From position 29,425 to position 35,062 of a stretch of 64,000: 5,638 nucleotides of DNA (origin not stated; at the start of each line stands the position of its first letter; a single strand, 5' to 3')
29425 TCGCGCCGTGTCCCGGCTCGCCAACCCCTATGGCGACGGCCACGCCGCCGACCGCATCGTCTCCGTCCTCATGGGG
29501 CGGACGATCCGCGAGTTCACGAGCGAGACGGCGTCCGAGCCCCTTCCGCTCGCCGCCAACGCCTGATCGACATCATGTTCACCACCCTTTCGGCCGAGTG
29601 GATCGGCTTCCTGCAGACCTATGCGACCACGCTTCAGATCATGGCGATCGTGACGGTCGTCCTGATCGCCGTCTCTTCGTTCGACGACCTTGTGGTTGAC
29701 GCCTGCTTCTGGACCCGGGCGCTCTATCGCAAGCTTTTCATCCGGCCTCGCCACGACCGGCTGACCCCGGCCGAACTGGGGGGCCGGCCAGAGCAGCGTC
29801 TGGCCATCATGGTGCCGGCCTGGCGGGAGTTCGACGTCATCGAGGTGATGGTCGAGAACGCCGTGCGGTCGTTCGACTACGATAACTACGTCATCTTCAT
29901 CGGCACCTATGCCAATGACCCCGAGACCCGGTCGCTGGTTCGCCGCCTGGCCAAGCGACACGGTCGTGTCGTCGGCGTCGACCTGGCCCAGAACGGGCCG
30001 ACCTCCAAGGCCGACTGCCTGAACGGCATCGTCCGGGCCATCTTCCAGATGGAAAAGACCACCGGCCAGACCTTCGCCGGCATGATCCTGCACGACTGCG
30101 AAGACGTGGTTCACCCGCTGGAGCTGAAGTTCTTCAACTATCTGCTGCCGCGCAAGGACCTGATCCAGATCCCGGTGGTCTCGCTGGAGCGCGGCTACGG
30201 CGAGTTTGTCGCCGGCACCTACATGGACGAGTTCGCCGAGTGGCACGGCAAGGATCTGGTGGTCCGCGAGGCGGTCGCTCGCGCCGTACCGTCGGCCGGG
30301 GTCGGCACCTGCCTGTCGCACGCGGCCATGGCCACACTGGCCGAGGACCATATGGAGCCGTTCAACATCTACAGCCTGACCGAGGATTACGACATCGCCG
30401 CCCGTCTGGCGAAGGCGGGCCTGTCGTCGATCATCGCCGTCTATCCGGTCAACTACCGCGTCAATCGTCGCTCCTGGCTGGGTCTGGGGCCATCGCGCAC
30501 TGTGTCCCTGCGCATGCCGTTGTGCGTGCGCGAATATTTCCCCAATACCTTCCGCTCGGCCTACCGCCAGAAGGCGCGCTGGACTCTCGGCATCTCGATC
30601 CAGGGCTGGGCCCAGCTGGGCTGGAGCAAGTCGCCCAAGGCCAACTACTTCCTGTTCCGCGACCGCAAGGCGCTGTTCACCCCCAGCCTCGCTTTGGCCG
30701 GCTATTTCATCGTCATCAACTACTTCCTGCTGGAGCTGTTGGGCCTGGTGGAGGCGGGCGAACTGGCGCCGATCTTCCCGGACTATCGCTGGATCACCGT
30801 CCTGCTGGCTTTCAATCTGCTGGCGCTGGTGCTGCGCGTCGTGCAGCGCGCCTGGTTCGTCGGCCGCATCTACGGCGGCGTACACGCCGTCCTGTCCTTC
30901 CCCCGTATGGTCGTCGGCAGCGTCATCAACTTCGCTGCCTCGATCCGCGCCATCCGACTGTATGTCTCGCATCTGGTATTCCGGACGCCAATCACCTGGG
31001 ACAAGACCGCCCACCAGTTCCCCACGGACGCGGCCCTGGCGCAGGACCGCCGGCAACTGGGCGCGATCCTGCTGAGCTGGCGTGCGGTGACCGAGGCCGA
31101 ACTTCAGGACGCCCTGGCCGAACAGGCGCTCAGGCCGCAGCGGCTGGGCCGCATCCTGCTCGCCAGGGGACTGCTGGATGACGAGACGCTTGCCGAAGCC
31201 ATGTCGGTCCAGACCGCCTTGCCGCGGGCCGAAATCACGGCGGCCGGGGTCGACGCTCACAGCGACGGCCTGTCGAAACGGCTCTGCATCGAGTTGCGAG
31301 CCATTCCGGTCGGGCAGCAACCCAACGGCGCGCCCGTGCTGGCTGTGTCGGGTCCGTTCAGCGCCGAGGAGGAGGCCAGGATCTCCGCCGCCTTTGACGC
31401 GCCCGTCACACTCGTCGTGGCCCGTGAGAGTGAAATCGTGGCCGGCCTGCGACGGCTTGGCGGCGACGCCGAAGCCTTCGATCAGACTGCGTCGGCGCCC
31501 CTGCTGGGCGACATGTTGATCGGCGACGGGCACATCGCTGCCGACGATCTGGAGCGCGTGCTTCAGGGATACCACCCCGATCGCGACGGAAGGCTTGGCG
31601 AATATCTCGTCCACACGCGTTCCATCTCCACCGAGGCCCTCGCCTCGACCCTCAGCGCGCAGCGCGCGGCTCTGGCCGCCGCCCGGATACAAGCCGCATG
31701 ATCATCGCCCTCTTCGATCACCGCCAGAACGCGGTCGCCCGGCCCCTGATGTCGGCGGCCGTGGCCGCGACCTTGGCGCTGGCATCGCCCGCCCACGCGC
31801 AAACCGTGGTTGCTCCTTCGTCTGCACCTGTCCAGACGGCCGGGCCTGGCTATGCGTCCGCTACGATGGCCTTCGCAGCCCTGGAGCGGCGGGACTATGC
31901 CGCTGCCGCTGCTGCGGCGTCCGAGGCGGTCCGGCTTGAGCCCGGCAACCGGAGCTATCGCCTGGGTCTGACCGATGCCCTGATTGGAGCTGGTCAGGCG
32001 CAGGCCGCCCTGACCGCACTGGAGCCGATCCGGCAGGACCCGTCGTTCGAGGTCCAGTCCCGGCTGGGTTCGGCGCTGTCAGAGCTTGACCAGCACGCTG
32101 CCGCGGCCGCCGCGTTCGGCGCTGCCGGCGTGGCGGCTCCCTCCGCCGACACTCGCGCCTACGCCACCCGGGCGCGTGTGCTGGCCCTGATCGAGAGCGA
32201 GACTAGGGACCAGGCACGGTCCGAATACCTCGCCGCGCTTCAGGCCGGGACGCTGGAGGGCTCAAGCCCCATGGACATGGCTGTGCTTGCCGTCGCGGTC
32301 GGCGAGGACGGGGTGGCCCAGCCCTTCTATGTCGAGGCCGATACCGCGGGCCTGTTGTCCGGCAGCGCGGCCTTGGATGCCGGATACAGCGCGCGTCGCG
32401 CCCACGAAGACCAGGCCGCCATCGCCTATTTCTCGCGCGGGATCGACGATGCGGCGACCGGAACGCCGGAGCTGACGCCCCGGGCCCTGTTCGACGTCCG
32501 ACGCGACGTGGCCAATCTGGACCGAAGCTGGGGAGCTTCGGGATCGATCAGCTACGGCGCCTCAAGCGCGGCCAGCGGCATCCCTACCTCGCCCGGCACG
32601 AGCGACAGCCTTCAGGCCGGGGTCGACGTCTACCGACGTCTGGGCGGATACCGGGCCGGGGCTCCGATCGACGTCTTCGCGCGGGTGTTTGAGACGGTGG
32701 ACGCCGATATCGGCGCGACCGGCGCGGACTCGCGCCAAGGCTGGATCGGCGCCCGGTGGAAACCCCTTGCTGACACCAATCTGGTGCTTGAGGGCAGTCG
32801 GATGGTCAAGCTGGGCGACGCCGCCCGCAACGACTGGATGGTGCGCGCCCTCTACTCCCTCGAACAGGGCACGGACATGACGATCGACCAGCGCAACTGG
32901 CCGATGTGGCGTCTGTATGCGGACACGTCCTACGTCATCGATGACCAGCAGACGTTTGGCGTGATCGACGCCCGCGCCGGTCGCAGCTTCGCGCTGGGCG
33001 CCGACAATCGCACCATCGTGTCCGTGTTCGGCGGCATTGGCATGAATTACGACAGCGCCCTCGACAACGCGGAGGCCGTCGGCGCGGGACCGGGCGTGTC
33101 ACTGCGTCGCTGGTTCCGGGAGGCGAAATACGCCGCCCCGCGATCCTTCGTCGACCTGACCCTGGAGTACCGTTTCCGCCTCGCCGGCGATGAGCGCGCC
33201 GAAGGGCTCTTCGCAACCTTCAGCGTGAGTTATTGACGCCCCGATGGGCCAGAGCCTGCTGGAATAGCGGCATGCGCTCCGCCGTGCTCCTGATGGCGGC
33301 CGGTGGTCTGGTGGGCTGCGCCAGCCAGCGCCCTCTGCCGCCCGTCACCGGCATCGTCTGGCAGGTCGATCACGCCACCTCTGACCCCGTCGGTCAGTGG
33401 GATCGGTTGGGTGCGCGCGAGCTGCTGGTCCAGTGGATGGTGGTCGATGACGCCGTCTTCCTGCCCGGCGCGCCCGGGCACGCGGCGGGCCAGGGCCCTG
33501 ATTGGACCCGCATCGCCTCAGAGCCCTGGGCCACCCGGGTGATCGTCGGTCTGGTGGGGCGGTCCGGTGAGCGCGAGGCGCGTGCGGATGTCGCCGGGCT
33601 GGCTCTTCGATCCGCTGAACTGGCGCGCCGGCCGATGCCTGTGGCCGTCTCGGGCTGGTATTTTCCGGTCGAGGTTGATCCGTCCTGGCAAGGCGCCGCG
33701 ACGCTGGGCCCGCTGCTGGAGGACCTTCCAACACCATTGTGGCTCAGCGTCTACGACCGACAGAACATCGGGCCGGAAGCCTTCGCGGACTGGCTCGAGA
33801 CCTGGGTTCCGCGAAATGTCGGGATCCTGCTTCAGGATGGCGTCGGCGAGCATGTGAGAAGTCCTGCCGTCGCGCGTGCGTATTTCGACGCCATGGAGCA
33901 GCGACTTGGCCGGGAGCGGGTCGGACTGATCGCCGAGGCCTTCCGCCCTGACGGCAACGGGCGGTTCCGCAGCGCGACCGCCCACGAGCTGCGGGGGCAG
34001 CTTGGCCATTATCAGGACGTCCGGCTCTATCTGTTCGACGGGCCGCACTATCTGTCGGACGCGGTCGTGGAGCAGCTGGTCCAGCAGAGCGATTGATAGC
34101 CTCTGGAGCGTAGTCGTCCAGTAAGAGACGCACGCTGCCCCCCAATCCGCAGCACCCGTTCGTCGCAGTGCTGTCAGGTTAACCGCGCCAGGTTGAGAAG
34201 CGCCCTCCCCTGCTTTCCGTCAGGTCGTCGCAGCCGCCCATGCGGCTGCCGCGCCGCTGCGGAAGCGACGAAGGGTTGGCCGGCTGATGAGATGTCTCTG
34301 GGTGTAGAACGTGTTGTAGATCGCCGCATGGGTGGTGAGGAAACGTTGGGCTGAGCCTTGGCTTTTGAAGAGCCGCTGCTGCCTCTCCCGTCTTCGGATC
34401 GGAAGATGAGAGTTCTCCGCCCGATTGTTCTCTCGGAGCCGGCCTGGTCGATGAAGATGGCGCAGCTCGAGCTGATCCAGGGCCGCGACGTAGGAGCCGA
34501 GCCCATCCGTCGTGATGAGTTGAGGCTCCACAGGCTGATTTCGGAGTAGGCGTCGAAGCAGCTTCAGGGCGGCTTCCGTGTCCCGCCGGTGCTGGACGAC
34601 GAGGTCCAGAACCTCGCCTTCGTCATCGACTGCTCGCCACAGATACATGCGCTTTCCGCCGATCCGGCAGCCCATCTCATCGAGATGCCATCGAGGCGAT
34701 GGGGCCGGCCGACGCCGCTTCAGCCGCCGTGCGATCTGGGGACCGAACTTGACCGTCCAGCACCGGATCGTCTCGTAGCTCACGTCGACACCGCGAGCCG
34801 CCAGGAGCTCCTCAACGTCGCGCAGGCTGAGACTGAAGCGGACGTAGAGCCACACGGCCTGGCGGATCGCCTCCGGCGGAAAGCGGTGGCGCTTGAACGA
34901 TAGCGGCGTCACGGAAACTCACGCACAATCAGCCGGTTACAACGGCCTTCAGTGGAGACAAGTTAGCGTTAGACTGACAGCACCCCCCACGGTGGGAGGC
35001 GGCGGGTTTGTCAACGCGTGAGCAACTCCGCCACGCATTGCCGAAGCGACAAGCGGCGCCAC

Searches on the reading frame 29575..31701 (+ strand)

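Call 9: search_protein_families(library=pfam, proteins=[window:29575-31701:+], max_evalue=0.001)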
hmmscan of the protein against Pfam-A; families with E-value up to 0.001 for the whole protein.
window:29575-31701:+ (708 aa): 3 families
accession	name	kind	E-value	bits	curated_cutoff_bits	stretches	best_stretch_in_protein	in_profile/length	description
PF13641.12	Glyco_tranf_2_3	-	7.5e-32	111.6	27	1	75-338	2-229/230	Glycosyltransferase like family 2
PF13632.12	Glyco_trans_2_3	-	7.9e-30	104.6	27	1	171-385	3-193/198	Glycosyl transferase family group 2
PF05157.20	MshEN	-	1.1e-07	32.1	23.1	1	549-633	3-88/90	MshEN domain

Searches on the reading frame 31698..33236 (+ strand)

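Call 9: search_protein_families(library=pfam, proteins=[window:31698-33236:+], max_evalue=0.001)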
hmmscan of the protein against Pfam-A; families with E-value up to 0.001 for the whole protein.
window:31698-33236:+ (512 aa): 2 families
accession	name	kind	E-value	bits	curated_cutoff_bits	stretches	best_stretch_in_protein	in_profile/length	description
PF13283.12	NfrA_C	-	4.6e-46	157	25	1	340-507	3-172/173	Bacteriophage N adsorption protein A C-term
PF14559.12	TPR_19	-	9.8e-05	23.1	25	1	61-112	1-52/68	Tetratricopeptide repeat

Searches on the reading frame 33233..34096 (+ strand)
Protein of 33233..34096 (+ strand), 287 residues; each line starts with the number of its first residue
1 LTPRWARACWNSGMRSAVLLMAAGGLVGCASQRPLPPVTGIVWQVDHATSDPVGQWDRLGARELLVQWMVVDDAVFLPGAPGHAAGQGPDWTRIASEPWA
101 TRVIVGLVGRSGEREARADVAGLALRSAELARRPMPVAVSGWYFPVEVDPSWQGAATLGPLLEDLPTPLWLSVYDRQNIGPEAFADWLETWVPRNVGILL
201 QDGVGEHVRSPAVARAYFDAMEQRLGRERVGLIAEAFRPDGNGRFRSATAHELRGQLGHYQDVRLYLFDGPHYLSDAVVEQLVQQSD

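Call 9: search_protein_families(library=pfam, proteins=[window:33233-34096:+], max_evalue=0.001)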
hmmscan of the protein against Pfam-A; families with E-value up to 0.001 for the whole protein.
window:33233-34096:+ (287 aa): 0 families

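Call 98: search_protein_families(library=ncbifam, proteins=[window:33233-34096:+], max_evalue=0.01)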
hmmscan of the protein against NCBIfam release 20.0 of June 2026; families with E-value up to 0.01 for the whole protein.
window:33233-34096:+ (287 aa): 1 family
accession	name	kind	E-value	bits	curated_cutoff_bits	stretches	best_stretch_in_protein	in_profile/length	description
NF007404.0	PRK09936.1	equivalog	1.5e-08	34.4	344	1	122-239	118-247/296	DUF4434 family protein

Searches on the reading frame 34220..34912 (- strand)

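Call 12: search_protein_families(library=pfam, proteins=[window:34220-34912:-], max_evalue=0.001)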
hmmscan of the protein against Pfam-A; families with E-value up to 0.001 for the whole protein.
window:34220-34912:- (230 aa): 2 families
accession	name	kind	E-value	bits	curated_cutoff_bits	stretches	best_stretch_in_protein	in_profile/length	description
PF13610.12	DDE_Tnp_IS240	-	8.2e-34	117.2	27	1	74-202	3-136/139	DDE domain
PF03050.20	DDE_Tnp_IS66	-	0.00022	21.2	23.1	1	25-146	18-143/284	Transposase IS66 family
